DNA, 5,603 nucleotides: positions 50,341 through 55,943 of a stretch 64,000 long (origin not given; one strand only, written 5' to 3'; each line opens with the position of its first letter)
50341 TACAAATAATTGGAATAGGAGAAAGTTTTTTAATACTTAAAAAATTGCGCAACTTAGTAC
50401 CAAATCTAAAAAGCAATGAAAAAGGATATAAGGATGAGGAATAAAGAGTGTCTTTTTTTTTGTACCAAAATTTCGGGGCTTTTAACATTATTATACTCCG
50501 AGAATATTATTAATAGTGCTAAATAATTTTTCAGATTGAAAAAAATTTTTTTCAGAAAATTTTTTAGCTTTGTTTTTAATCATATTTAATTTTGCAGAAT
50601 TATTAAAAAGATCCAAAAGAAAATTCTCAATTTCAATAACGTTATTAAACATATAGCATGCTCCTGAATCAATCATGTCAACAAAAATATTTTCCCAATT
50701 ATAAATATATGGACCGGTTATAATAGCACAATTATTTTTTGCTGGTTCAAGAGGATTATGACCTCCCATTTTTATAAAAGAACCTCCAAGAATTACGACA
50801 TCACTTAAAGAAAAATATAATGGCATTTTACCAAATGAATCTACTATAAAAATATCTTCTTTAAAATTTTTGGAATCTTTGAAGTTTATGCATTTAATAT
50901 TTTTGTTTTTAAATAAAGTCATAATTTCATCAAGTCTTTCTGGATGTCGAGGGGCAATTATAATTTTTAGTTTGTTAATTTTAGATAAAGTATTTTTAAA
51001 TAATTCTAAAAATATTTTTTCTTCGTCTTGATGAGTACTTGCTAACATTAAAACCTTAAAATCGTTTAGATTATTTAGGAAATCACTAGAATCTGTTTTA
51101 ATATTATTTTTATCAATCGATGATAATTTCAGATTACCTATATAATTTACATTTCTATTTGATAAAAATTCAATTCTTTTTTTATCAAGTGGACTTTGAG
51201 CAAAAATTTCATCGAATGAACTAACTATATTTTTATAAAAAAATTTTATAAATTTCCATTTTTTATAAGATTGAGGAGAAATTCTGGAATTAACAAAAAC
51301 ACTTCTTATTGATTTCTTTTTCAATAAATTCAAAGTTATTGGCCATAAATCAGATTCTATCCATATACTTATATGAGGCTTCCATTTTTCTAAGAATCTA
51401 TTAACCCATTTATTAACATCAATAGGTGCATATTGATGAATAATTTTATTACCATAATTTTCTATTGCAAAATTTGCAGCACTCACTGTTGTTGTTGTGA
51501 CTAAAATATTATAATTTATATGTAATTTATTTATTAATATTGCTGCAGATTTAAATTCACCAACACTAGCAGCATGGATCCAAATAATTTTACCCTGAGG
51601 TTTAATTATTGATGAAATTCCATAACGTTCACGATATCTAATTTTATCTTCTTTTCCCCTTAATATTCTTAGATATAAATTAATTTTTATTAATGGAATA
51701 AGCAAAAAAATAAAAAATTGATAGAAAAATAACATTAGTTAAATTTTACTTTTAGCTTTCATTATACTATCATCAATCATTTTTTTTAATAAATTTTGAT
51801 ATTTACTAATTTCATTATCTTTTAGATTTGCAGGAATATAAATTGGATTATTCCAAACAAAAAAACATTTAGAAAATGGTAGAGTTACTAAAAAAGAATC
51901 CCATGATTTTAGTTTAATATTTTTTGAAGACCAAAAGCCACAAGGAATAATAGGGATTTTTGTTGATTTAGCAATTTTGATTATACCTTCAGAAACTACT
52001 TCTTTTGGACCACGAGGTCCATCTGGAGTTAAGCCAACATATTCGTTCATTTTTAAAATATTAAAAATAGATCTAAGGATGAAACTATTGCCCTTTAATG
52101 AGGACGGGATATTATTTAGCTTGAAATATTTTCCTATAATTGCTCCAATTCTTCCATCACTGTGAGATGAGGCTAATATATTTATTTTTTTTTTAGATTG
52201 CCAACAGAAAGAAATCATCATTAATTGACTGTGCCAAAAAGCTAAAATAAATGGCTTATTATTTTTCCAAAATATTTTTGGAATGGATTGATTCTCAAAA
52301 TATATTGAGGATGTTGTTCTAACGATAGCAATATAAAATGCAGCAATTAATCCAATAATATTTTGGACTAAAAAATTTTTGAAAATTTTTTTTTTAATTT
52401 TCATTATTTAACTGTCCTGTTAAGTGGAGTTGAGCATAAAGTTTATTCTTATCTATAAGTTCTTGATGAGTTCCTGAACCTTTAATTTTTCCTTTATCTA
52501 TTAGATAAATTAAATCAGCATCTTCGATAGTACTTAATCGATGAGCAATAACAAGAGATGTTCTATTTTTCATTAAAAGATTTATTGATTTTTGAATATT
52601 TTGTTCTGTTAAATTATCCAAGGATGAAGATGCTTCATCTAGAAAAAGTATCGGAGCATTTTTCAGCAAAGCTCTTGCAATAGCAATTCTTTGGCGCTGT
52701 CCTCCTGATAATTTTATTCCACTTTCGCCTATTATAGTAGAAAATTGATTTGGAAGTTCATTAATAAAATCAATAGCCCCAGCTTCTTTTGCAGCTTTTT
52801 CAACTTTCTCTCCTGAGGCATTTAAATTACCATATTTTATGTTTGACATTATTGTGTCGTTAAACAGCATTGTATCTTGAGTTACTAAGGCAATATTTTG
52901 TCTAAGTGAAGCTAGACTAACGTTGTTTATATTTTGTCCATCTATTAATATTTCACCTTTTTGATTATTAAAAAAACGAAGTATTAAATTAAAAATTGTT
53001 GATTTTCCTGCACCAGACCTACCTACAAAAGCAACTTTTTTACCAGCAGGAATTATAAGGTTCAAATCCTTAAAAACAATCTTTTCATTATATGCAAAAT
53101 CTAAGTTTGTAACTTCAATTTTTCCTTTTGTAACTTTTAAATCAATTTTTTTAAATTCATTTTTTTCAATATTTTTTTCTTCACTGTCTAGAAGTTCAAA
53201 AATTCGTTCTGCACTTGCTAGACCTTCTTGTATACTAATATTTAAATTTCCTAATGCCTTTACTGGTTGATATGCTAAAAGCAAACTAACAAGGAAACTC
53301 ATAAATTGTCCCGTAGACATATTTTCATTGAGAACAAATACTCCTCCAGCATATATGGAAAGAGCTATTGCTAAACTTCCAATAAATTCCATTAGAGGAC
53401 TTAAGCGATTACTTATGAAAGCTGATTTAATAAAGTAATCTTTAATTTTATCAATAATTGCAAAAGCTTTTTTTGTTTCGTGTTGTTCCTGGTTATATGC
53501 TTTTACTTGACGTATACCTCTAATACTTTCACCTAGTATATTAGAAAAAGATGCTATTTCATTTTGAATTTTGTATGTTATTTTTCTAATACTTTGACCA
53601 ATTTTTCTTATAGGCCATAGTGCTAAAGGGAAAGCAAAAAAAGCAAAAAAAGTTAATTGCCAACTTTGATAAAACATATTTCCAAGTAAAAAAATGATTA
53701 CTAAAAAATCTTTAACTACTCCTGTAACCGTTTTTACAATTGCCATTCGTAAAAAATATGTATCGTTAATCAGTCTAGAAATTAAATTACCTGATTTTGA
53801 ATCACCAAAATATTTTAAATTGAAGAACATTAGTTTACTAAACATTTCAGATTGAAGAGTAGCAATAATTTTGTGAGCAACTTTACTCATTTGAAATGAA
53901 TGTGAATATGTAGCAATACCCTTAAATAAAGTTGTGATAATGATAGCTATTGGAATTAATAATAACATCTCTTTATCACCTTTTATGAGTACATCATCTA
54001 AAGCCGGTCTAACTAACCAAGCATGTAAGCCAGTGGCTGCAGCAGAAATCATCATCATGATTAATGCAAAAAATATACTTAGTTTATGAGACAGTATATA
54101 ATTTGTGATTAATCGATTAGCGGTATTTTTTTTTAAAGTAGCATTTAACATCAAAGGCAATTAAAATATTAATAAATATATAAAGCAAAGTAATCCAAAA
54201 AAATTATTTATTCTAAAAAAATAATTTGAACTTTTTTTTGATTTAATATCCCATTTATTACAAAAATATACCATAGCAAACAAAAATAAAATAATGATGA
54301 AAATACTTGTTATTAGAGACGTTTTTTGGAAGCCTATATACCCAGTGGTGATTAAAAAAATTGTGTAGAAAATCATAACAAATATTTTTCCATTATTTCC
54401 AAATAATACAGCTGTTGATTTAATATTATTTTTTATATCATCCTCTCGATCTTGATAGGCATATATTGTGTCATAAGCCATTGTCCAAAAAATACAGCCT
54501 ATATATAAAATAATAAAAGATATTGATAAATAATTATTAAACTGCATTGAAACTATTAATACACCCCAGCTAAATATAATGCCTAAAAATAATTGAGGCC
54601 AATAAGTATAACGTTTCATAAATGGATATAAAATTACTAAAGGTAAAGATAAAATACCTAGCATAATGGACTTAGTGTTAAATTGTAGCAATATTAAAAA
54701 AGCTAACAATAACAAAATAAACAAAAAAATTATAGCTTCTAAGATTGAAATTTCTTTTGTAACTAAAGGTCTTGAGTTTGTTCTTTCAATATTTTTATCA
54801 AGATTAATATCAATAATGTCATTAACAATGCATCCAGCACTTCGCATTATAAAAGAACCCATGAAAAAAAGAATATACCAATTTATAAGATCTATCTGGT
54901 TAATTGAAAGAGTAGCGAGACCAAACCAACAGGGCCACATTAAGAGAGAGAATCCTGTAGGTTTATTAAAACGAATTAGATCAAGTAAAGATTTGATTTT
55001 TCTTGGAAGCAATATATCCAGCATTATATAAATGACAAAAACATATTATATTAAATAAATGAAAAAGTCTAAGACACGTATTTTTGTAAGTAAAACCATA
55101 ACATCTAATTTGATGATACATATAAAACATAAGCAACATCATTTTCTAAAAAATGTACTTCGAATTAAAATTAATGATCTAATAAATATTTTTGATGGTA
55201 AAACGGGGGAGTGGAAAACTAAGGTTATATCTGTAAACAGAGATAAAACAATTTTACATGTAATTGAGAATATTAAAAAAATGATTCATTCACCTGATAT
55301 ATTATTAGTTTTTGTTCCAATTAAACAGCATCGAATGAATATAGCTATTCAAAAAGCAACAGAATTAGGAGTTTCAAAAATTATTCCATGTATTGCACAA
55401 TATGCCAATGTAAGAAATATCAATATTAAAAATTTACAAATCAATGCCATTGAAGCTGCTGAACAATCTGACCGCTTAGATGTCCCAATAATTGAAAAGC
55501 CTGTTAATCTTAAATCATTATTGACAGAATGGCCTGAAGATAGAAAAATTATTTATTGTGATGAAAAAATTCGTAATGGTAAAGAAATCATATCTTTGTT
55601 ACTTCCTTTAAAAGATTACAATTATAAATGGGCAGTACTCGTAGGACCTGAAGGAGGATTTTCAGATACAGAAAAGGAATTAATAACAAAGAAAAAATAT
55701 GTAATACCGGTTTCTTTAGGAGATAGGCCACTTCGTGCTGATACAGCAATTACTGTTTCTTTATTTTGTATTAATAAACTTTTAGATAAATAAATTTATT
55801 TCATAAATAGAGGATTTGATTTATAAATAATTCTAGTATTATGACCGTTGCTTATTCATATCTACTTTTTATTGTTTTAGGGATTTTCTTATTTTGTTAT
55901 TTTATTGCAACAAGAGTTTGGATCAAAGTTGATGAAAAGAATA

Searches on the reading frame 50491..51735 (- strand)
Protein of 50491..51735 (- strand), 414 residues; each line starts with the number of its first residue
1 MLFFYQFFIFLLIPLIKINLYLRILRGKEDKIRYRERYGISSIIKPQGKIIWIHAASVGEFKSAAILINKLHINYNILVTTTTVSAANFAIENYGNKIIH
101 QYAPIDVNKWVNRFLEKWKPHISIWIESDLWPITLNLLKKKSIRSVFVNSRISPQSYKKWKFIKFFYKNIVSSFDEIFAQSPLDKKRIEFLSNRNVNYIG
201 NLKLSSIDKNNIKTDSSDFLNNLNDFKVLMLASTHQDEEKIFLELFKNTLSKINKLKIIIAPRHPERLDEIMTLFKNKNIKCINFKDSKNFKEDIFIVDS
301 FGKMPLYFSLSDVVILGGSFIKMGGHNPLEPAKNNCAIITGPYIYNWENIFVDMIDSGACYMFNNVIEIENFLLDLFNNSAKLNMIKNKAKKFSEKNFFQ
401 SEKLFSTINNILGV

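Call 46: search_protein_families(library=pfam, proteins=[window:50491-51735:-], max_evalue=0.00001)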
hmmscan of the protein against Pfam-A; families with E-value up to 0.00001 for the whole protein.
window:50491-51735:- (414 aa): 1 family
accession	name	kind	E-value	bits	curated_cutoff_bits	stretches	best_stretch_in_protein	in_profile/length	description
PF04413.22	Glycos_transf_N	-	6.6e-49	166.3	23.9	1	33-204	2-177/179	3-Deoxy-D-manno-octulosonic-acid transferase (kdotransferase)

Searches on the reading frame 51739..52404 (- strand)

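Call 46: search_protein_families(library=pfam, proteins=[window:51739-52404:-], max_evalue=0.00001)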
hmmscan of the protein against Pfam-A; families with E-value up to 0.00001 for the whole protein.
window:51739-52404:- (221 aa): 1 family
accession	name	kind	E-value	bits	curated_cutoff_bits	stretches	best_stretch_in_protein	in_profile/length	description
PF04028.18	DUF374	-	1.6e-12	47.3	26.8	1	68-133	2-68/69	Domain of unknown function (DUF374)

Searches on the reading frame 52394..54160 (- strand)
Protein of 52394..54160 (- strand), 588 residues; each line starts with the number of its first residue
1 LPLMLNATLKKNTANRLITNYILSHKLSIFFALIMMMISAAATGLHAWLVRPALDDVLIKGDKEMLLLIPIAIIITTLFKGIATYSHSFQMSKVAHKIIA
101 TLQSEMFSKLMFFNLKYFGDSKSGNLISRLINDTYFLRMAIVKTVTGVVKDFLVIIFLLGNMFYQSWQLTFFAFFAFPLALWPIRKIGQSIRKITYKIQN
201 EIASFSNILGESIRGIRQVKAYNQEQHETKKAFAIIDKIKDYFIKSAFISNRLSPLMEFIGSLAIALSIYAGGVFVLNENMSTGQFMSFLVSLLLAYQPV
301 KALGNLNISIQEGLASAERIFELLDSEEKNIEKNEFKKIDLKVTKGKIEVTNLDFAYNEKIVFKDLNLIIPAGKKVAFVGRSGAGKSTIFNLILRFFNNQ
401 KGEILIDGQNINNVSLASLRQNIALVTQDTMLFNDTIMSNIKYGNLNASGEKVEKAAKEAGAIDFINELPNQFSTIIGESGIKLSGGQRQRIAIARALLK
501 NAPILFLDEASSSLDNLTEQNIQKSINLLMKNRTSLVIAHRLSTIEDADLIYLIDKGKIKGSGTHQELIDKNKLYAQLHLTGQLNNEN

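Call 46: search_protein_families(library=pfam, proteins=[window:52394-54160:-], max_evalue=0.00001)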
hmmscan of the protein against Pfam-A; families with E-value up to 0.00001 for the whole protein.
window:52394-54160:- (588 aa): 3 families
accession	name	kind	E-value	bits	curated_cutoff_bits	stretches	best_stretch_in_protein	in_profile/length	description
PF00664.28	ABC_membrane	-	4.1e-42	145.2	28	1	29-297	1-271/274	ABC transporter transmembrane region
PF00005.33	ABC_tran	-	4.5e-33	115.2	25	1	364-511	2-136/137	ABC transporter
PF02463.25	SMC_N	-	9.9e-10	38.6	40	1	389-554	96-211/220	RecF/RecN/SMC N terminal domain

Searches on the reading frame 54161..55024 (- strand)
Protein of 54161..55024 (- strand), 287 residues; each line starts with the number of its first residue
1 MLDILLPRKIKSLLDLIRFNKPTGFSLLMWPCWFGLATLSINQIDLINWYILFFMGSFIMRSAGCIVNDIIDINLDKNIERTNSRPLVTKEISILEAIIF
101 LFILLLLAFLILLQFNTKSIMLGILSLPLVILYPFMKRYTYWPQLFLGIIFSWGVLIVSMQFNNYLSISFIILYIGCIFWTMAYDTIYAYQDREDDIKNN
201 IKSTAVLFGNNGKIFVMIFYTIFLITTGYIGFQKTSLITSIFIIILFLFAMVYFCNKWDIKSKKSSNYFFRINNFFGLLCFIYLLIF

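Call 46: search_protein_families(library=pfam, proteins=[window:54161-55024:-], max_evalue=0.00001)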
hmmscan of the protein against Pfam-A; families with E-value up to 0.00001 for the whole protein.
window:54161-55024:- (287 aa): 1 family
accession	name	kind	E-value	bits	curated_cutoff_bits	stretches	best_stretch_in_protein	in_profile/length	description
PF01040.23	UbiA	-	5.1e-54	183.6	34.2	1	28-273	1-248/250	UbiA prenyltransferase family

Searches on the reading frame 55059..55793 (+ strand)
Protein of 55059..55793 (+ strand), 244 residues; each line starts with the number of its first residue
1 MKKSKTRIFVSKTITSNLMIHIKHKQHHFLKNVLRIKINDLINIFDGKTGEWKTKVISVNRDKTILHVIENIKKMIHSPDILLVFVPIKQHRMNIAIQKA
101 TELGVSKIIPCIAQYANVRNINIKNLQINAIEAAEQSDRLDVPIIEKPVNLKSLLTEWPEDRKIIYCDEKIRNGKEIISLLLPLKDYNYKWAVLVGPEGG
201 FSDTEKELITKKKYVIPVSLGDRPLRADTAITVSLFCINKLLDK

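Call 46: search_protein_families(library=pfam, proteins=[window:55059-55793:+], max_evalue=0.00001)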
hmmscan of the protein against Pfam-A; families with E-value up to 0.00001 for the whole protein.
window:55059-55793:+ (244 aa): 2 families
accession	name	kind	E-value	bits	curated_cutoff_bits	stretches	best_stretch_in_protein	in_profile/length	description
PF04452.19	Methyltrans_RNA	-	1.4e-37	129.3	23.9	1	79-235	4-161/165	RNA methyltransferase domain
PF20260.4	PUA_4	-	2.4e-08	34.4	23.9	1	28-63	7-42/48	RNA methyltransferase PUA domain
